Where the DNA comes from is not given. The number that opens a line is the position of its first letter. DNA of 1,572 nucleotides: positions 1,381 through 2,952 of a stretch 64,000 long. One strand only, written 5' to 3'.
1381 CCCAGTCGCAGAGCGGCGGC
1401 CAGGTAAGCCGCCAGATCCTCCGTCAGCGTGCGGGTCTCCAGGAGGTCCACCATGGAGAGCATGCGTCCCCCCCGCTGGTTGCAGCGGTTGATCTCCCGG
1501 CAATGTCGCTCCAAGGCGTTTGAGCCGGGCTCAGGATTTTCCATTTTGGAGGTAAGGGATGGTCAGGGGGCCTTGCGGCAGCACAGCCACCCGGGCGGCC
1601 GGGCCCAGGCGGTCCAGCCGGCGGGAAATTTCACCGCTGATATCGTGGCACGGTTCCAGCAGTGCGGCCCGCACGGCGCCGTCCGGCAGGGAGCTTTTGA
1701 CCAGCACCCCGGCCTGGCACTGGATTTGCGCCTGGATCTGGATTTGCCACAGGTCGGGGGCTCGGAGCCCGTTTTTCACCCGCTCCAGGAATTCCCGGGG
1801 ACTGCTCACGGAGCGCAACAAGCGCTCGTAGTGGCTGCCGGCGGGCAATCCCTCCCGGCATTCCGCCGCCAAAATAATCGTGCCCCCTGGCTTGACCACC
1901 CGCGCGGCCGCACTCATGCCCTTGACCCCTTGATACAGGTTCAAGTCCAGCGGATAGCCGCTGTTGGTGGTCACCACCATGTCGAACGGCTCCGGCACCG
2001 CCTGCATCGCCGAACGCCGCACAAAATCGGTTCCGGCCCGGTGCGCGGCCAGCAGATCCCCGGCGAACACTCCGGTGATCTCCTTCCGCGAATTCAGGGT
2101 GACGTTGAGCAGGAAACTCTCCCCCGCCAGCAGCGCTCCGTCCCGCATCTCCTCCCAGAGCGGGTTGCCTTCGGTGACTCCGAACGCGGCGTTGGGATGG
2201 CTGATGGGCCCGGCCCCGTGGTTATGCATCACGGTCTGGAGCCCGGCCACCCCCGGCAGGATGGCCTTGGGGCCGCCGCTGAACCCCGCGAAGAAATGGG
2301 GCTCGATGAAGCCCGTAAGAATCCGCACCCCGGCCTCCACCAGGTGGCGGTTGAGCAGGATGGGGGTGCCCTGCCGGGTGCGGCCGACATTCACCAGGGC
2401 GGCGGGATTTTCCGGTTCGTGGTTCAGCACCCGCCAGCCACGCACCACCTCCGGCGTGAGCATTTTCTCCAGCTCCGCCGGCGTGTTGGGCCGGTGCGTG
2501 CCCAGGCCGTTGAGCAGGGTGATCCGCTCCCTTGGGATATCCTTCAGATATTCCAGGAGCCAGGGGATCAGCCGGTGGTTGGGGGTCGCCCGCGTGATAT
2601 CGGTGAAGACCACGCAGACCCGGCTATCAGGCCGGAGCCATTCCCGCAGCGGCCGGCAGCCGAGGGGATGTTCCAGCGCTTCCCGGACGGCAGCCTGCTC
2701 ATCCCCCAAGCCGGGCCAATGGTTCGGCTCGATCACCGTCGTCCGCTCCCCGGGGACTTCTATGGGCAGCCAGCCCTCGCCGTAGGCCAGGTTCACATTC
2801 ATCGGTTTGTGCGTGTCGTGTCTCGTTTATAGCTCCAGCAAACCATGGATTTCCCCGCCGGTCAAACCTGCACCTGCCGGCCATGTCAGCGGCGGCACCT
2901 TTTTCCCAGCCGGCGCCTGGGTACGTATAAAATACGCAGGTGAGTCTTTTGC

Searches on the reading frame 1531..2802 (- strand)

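Call 40: search_protein_families(library=pfam, max_evalue=0.00001, proteins=[window:1531-2802:-])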
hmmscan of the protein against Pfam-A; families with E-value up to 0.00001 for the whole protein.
window:1531-2802:- (423 aa): 2 families
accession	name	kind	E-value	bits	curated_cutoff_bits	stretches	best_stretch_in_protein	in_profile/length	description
PF09861.14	Lar_N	-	5.7e-63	212.3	23.3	1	7-207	1-203/204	Lactate racemase N-terminal domain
PF21113.2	LarA_C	-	5e-26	91.9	25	1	272-411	5-147/152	Lactate racemase C-terminal domain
